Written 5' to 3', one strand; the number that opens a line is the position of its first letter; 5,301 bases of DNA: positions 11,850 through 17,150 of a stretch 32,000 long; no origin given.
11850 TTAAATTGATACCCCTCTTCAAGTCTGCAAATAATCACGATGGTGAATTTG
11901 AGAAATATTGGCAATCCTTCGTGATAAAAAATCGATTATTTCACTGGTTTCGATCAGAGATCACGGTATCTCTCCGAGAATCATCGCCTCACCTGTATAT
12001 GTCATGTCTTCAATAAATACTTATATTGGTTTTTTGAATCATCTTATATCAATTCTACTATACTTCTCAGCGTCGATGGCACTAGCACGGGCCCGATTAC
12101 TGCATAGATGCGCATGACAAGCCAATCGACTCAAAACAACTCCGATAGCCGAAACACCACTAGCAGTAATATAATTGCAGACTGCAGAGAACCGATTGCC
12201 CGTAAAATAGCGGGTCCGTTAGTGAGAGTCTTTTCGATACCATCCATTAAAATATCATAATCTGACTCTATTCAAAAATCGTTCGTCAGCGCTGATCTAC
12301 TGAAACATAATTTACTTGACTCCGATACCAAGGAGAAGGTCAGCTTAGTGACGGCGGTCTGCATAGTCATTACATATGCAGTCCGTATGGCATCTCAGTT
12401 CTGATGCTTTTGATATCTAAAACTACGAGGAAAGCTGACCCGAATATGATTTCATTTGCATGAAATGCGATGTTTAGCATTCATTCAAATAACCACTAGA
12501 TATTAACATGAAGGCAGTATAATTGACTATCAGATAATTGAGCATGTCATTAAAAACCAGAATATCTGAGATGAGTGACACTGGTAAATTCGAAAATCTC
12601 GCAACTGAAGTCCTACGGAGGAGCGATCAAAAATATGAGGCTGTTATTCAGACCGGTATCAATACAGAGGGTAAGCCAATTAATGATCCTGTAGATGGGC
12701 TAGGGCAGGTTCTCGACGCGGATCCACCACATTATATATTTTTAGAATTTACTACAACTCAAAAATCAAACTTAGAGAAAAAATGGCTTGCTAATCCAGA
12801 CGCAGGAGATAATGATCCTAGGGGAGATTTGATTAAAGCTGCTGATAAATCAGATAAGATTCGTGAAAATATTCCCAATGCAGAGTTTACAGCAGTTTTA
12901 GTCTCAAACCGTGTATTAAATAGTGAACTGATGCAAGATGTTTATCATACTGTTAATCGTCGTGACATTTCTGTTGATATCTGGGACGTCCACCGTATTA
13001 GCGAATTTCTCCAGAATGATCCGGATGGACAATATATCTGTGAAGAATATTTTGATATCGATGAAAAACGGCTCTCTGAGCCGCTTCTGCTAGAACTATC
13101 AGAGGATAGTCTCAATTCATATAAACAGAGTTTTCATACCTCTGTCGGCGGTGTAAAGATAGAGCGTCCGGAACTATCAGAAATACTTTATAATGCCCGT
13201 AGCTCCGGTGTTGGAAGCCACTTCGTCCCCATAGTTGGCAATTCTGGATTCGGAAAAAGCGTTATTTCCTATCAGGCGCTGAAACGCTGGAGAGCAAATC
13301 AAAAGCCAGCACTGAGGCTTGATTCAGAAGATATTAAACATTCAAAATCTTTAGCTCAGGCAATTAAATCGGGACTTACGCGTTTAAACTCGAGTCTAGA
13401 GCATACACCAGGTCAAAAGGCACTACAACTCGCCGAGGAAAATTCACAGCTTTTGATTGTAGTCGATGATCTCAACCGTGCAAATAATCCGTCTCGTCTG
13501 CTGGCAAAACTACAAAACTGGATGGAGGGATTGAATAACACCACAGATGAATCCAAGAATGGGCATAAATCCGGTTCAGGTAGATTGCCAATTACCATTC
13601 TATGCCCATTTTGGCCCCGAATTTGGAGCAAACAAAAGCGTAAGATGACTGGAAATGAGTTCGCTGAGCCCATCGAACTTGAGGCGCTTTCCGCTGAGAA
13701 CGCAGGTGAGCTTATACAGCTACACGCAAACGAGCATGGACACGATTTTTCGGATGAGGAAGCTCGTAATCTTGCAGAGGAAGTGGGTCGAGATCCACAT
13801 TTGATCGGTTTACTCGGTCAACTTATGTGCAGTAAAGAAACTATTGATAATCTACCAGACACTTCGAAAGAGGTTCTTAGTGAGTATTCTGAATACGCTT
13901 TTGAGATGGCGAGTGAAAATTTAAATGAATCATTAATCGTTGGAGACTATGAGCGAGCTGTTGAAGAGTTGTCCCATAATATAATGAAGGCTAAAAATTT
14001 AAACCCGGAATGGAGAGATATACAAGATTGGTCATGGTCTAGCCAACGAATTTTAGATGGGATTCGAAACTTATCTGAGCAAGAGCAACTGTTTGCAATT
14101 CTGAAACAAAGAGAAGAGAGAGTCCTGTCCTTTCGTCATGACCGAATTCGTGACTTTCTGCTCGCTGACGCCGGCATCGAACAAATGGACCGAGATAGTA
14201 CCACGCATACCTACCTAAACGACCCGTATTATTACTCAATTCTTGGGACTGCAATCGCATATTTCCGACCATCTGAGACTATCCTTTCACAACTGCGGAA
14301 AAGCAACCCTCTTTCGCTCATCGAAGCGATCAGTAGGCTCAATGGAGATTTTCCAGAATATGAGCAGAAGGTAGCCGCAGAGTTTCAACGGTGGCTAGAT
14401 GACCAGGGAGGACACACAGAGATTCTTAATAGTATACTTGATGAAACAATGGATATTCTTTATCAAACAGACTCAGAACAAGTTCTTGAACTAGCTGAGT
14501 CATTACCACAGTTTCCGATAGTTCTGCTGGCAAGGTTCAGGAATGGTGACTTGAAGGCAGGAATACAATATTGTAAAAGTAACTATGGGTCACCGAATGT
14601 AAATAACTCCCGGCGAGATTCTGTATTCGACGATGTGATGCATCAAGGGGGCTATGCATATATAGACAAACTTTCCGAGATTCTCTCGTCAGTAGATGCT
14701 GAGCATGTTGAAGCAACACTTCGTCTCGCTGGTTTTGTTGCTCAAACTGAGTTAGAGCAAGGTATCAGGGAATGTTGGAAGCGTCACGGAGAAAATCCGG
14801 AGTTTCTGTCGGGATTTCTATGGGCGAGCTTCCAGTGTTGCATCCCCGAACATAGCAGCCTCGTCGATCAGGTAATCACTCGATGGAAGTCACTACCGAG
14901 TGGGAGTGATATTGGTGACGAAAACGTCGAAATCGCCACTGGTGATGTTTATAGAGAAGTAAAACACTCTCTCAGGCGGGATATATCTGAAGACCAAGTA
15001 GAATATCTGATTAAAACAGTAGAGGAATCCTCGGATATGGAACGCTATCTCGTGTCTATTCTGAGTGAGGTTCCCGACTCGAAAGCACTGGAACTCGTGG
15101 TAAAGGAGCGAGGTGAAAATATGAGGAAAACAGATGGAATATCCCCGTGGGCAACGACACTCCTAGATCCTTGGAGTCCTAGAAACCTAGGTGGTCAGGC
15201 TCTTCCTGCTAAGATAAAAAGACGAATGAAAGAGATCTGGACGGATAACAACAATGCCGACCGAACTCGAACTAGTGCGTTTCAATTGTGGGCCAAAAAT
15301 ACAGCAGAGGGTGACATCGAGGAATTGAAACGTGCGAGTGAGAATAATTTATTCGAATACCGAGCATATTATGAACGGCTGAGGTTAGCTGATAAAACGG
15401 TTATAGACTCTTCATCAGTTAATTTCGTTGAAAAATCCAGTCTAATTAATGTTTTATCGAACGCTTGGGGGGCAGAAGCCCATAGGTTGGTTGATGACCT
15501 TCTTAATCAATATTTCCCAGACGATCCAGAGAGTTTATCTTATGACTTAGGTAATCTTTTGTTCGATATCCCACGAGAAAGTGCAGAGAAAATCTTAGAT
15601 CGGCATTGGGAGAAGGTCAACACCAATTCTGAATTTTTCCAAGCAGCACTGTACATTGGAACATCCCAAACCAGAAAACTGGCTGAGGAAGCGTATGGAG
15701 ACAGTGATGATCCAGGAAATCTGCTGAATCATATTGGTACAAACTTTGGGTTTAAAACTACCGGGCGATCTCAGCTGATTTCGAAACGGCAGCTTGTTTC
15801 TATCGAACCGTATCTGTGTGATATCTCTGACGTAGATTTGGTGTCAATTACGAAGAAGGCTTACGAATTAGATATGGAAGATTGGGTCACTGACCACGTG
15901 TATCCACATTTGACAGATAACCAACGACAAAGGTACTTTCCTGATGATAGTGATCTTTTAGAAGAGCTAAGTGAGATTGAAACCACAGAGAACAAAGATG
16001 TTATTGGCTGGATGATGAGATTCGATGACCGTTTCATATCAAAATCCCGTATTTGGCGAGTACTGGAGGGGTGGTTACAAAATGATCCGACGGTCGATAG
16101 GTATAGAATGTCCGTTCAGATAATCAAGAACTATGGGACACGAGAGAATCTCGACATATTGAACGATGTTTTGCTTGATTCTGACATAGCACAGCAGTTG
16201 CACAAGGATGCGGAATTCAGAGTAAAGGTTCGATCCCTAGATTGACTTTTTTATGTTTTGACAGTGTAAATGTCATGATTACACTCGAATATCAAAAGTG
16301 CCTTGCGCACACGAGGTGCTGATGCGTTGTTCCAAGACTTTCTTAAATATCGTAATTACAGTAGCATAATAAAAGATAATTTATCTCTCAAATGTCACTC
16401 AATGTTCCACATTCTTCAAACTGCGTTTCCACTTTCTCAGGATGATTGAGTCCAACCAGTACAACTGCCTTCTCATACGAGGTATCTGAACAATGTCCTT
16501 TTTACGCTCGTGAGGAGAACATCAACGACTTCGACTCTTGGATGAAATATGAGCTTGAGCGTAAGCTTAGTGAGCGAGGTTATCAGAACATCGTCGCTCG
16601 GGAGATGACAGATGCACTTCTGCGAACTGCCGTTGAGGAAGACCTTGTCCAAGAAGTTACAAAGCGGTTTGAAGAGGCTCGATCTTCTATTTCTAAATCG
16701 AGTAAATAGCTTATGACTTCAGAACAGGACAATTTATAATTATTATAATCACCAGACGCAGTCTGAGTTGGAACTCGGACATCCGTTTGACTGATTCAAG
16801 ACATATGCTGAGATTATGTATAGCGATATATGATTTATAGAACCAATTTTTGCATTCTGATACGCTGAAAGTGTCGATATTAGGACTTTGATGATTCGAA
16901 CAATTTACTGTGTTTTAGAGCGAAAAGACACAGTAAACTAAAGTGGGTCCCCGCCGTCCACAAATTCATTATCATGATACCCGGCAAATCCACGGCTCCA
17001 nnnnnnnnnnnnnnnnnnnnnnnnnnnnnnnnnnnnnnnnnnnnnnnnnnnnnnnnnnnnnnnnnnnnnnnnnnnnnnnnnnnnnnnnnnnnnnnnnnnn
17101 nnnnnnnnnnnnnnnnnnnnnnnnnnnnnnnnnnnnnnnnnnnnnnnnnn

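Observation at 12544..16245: Stand-alone 1233-aa Mrr-like nuclease + P-loop NTPase + helical-repeat protein: candidate Avs/NLR-like antiviral sensor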

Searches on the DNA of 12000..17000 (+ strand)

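Call 24: search_dna_similar(query=window:12000-17000:+, collection=plasmids, mode=near)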
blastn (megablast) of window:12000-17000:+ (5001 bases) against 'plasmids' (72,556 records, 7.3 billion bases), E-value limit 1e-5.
No match.
